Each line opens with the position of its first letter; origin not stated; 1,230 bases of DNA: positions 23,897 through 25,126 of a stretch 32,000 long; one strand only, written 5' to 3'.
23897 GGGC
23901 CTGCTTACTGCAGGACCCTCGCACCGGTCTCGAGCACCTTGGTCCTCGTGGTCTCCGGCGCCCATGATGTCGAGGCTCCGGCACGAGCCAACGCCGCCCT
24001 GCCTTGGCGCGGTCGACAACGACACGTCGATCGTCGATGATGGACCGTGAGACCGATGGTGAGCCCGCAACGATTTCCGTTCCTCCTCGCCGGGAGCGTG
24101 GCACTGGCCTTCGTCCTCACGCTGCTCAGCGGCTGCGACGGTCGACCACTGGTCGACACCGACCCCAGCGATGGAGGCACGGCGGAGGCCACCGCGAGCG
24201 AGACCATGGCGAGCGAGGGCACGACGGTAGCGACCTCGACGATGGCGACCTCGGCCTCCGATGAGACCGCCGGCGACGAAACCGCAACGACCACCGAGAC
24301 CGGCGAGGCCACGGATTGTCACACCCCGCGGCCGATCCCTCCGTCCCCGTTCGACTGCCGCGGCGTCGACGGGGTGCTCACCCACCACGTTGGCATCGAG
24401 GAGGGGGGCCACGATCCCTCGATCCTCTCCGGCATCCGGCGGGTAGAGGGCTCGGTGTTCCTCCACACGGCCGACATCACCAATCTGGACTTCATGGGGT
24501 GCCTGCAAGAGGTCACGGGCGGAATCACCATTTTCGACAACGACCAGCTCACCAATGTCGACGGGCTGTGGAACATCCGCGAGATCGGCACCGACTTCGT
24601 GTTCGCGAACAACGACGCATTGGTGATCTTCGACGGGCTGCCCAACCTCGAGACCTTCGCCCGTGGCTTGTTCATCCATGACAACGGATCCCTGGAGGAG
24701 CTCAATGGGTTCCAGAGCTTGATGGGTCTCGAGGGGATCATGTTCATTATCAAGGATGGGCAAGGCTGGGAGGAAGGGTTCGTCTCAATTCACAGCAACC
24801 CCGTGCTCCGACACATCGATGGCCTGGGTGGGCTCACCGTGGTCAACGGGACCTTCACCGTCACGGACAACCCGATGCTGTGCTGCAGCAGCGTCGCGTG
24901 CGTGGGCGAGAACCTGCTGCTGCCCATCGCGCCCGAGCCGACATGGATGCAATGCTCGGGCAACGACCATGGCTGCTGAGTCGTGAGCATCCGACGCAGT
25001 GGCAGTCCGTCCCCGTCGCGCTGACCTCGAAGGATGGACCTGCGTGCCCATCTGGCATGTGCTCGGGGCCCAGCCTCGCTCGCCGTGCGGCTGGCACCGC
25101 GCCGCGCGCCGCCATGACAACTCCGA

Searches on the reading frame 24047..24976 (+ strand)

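Call 91: search_protein_families(library=pfam, proteins=[window:24047-24976:+], max_evalue=0.0001)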
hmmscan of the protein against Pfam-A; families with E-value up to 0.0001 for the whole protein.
window:24047-24976:+ (310 aa): 1 family
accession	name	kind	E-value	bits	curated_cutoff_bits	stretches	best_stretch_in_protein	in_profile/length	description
PF01030.30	Recep_L_domain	-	5e-08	33.5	21.8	0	133-196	5-71/112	Receptor L domain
